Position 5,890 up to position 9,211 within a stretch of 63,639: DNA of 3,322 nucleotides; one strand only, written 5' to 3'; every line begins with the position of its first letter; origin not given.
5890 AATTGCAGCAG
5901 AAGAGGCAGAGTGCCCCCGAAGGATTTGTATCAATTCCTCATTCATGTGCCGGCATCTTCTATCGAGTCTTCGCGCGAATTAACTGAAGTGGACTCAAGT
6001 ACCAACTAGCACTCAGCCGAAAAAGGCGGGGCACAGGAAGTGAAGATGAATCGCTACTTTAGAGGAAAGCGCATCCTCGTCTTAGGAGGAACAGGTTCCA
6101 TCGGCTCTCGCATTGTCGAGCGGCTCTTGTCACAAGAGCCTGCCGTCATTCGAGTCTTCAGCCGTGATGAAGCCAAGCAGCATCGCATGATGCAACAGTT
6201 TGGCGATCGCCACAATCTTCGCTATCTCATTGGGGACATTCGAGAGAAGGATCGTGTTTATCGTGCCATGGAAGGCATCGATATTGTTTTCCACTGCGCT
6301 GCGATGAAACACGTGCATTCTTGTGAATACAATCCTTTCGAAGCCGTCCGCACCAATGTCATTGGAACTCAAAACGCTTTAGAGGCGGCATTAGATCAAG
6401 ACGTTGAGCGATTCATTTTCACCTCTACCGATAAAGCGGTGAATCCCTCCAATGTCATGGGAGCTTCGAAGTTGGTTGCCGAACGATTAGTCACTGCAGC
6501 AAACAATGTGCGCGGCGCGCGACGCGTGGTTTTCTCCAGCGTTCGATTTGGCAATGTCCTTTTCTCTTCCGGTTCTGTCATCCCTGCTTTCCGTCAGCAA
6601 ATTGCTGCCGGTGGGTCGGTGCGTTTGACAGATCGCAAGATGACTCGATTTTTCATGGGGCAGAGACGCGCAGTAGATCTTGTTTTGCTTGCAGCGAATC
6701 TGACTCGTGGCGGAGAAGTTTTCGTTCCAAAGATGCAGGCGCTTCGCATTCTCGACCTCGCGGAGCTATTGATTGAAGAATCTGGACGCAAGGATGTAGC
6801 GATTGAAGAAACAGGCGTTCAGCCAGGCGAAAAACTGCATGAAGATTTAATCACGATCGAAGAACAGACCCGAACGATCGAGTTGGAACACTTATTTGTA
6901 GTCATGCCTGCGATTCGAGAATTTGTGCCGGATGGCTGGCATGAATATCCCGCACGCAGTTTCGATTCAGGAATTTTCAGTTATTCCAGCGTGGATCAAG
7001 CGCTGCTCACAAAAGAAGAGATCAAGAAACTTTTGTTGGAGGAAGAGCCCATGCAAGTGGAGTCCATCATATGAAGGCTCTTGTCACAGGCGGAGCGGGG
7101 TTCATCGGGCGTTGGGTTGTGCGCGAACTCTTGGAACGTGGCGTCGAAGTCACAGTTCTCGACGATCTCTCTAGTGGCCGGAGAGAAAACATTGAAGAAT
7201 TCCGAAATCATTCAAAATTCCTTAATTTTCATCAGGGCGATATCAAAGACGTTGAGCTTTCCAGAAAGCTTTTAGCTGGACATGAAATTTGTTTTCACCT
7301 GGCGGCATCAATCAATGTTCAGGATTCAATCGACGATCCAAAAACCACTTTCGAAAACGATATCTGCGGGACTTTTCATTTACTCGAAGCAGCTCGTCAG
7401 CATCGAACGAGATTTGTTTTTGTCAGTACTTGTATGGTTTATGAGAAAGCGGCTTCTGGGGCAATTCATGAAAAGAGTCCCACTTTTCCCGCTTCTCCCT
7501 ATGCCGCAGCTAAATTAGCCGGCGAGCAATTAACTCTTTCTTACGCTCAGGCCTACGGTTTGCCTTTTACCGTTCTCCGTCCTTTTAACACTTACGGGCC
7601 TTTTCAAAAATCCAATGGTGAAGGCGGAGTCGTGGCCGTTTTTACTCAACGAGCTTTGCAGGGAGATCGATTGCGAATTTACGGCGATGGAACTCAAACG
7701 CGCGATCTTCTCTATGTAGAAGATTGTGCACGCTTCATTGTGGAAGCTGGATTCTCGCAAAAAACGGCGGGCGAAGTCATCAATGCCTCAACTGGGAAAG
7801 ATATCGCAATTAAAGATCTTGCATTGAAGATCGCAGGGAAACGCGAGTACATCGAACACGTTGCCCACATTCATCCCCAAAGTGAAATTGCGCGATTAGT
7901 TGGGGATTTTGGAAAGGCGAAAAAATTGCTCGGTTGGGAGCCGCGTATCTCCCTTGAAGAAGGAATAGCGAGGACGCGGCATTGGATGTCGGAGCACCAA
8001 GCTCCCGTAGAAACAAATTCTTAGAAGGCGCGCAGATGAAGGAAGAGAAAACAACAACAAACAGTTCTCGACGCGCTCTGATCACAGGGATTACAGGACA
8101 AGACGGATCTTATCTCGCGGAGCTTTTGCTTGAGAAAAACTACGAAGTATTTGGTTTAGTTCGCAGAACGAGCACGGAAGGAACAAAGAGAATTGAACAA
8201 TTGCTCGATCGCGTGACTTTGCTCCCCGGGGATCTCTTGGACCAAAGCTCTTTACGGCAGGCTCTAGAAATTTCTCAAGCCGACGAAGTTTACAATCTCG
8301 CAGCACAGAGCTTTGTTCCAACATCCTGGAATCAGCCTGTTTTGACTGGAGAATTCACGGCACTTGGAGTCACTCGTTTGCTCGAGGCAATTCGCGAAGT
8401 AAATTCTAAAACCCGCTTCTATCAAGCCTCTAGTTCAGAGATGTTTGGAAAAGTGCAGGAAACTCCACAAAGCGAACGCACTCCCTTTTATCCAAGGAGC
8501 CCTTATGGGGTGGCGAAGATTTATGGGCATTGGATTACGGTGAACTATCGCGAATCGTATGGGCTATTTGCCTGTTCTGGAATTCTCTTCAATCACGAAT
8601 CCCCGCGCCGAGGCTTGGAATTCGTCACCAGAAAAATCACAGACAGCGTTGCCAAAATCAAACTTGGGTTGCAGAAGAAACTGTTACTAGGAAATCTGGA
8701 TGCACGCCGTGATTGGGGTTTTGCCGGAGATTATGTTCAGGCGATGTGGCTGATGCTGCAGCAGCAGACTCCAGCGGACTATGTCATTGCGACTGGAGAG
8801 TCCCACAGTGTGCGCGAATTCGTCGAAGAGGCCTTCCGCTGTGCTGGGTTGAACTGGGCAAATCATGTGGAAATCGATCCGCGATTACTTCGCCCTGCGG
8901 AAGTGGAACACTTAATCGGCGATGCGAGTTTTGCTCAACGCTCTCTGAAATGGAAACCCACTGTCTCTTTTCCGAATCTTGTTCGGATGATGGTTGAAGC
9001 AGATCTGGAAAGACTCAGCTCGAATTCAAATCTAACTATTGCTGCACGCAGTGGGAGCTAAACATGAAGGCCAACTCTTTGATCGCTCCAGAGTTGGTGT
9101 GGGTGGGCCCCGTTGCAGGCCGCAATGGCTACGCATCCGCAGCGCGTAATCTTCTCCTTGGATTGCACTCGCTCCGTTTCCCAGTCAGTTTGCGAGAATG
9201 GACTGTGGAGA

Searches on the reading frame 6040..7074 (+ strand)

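Call 9: search_protein_families(library=pfam, proteins=[window:6040-7074:+], max_evalue=0.00001)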
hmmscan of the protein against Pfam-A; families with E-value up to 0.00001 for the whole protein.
window:6040-7074:+ (344 aa): 9 families
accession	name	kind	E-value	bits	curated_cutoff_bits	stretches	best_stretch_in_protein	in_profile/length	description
PF02719.21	Polysacc_synt_2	-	1.1e-99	333.8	20.2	1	12-288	1-291/293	Polysaccharide biosynthesis protein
PF01370.27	Epimerase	-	2.7e-26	92.9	20.9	1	12-221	1-227/240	NAD dependent epimerase/dehydratase family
PF01073.25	3Beta_HSD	-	4.6e-25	88.6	22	1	13-137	1-123/280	3-beta hydroxysteroid dehydrogenase/isomerase family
PF16363.11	GDP_Man_Dehyd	-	2.2e-19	70.6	27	1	13-132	1-131/332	GDP-mannose 4,6 dehydratase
PF13460.12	NAD_binding_10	-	1.1e-14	55.2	27.2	1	16-135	1-103/184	NAD(P)H-binding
PF07993.18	NAD_binding_4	-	4.1e-12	46.2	20.1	1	16-136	3-142/258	Male sterility protein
PF04321.23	RmlD_sub_bind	-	3.2e-11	43.3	27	1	11-155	2-140/287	RmlD substrate binding domain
PF05368.20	NmrA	-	2.6e-08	34.3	27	1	10-139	3-116/298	NmrA-like family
PF00106.31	adh_short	-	7.4e-07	29.3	26.6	1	10-156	1-165/195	short chain dehydrogenase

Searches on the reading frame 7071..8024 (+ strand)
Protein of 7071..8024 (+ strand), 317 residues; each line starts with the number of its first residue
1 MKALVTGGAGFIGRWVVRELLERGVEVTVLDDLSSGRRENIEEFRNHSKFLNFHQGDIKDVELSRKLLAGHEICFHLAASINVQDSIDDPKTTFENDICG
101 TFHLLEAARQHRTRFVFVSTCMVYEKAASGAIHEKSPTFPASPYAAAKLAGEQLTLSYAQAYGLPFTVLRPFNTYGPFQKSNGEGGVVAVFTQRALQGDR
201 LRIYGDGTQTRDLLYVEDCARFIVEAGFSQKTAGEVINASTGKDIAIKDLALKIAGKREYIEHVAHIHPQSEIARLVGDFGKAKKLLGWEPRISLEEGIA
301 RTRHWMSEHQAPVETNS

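Call 9: search_protein_families(library=pfam, proteins=[window:7071-8024:+], max_evalue=0.00001)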
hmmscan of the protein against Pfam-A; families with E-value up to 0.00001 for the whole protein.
window:7071-8024:+ (317 aa): 8 families
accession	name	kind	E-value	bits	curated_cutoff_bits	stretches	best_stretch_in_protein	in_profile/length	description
PF16363.11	GDP_Man_Dehyd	-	1.1e-64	219.5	27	1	4-301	1-331/332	GDP-mannose 4,6 dehydratase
PF01370.27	Epimerase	-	7.7e-60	202.7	20.9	1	3-229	1-227/240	NAD dependent epimerase/dehydratase family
PF01073.25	3Beta_HSD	-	1.6e-20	73.8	22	1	4-226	1-228/280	3-beta hydroxysteroid dehydrogenase/isomerase family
PF02719.21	Polysacc_synt_2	-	3.6e-16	59.7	20.2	1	4-258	2-247/293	Polysaccharide biosynthesis protein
PF04321.23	RmlD_sub_bind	-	1.7e-15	57.3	27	1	1-226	1-196/287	RmlD substrate binding domain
PF07993.18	NAD_binding_4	-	3.3e-14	53.1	20.1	1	5-176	1-209/258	Male sterility protein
PF13460.12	NAD_binding_10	-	2.3e-11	44.4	27.2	1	7-172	1-144/184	NAD(P)H-binding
PF00106.31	adh_short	-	6.6e-08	32.7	26.6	0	3-67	3-67/195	short chain dehydrogenase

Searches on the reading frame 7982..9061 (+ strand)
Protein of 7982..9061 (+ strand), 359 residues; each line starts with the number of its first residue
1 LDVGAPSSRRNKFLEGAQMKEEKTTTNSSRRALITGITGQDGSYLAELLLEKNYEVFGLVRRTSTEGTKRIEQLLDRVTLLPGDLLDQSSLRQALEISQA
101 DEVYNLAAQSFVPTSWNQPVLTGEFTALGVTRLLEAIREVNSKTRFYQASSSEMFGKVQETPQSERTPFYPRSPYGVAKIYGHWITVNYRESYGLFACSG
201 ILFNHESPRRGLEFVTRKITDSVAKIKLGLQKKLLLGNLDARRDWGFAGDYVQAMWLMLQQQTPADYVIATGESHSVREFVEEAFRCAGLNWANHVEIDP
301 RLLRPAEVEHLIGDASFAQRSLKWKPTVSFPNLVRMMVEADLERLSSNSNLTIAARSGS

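Call 9: search_protein_families(library=pfam, proteins=[window:7982-9061:+], max_evalue=0.00001)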
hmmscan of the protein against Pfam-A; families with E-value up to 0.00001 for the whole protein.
window:7982-9061:+ (359 aa): 4 families
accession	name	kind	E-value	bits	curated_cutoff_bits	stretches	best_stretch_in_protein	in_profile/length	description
PF16363.11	GDP_Man_Dehyd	-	4e-133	444.4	27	1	33-337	1-332/332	GDP-mannose 4,6 dehydratase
PF01370.27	Epimerase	-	1.2e-72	244.6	20.9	1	32-270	1-240/240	NAD dependent epimerase/dehydratase family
PF05368.20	NmrA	-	2.1e-08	34.6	27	1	31-104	4-74/298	NmrA-like family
PF04321.23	RmlD_sub_bind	-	1.2e-07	31.5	27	1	31-193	2-143/287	RmlD substrate binding domain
